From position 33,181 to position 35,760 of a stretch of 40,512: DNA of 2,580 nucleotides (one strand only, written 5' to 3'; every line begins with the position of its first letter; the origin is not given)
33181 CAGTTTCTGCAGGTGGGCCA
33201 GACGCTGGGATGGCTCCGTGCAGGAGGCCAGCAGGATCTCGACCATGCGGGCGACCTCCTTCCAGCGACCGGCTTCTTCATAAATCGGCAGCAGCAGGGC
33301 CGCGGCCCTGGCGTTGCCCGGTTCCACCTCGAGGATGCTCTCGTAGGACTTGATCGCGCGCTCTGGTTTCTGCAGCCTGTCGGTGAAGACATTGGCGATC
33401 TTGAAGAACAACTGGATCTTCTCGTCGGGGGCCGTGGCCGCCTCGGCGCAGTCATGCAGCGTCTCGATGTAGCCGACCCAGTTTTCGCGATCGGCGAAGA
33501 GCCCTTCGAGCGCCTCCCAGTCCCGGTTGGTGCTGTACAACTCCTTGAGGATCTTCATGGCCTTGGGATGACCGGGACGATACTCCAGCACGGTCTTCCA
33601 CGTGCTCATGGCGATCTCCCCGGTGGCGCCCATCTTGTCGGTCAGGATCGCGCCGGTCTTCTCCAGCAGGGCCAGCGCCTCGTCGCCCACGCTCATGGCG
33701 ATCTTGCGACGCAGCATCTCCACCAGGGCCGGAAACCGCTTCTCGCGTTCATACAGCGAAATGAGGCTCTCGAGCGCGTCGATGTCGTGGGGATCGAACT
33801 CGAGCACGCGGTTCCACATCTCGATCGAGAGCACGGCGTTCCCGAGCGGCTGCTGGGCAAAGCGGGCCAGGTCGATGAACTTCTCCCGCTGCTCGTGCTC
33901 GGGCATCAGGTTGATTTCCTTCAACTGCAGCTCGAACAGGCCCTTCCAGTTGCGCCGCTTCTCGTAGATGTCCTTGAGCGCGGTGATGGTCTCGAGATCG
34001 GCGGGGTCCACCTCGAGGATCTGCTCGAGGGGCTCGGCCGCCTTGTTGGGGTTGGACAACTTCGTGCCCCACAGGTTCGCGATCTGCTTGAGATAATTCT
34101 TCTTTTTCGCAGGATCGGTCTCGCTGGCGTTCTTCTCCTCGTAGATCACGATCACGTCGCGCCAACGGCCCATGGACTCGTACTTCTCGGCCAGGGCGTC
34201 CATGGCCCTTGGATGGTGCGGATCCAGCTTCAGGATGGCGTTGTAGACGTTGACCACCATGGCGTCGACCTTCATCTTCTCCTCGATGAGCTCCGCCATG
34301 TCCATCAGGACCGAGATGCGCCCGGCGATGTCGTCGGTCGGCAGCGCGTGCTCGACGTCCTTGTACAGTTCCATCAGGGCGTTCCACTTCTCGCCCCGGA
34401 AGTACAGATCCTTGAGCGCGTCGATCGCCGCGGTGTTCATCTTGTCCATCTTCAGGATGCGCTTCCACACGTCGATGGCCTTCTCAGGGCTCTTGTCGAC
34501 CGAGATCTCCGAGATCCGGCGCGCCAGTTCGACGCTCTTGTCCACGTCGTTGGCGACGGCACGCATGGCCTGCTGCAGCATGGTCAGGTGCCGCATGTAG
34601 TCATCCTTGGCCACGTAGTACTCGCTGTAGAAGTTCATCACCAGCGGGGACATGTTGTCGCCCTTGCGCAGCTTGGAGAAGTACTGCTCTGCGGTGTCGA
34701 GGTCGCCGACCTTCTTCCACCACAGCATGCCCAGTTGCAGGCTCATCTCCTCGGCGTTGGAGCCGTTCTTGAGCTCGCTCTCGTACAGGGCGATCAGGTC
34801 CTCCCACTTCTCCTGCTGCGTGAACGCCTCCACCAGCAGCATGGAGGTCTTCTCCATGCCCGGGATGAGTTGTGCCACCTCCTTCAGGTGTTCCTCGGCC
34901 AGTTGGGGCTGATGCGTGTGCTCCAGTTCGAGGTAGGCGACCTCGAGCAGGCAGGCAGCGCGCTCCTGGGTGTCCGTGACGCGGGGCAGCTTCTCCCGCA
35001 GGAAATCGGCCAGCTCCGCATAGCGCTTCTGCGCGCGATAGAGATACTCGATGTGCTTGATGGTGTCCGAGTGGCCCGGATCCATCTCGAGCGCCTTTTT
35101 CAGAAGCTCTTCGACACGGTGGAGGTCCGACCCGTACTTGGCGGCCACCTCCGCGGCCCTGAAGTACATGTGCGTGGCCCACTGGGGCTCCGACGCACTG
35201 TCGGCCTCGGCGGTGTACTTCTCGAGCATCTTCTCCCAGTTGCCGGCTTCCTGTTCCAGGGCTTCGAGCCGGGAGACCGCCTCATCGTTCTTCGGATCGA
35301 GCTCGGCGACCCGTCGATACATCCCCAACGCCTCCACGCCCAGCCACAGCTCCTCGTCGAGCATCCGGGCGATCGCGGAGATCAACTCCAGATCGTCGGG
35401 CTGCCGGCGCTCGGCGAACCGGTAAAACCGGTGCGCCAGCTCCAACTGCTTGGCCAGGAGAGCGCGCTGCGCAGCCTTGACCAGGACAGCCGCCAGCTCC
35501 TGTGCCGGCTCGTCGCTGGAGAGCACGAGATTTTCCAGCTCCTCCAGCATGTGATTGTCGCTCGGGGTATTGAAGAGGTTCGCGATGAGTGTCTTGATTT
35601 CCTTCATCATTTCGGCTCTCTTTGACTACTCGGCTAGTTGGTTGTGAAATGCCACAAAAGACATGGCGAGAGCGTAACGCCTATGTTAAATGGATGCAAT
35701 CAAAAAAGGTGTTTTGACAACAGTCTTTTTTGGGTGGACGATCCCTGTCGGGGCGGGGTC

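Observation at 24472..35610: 3712-aa protein made entirely of TPR-like super-repeats (11.1-kb gene)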

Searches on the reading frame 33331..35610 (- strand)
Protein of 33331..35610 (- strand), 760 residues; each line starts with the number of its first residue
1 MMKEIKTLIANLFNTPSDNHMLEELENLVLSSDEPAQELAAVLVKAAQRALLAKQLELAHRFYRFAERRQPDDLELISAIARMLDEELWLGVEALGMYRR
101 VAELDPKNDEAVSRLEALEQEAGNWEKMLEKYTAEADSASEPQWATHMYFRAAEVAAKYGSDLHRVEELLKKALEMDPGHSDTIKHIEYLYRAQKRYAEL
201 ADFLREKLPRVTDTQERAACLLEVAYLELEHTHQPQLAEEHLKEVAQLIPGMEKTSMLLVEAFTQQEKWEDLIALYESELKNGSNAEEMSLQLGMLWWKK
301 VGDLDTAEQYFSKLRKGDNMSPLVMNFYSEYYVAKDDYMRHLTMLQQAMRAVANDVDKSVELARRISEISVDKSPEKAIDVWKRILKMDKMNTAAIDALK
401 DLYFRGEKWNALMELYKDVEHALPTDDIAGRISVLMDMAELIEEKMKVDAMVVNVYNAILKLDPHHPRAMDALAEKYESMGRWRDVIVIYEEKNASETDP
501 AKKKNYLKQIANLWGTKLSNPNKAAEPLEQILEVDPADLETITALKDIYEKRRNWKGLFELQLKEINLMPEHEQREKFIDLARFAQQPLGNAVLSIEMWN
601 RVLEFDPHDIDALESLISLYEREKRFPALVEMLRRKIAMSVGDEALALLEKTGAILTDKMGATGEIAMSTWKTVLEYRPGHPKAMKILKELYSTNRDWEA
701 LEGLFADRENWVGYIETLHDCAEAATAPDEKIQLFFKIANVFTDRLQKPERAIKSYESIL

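Call 68: search_protein_families(library=pfam, proteins=[window:33331-35610:-], max_evalue=0.01)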
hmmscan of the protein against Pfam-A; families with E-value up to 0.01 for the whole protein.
window:33331-35610:- (760 aa): 6 families
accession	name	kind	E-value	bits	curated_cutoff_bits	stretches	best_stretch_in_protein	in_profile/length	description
PF14559.12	TPR_19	-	4.5e-12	46.6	25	0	454-487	12-45/68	Tetratricopeptide repeat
PF13176.12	TPR_7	-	1.3e-10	40.9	27.9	0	259-281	5-29/36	Tetratricopeptide repeat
PF13431.12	TPR_17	-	3.8e-06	27.2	24.4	0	456-483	2-29/34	Tetratricopeptide repeat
PF00515.34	TPR_1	-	1e-05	25.6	27.8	0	93-108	19-34/34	Tetratricopeptide repeat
PF13428.12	TPR_14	-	0.00015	22.6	23.5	0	453-475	21-43/44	Tetratricopeptide repeat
PF25064.1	ARM_TT21_5th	-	0.0003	21.5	27.8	0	436-526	5-93/117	TT21 fifth ARM repeats domain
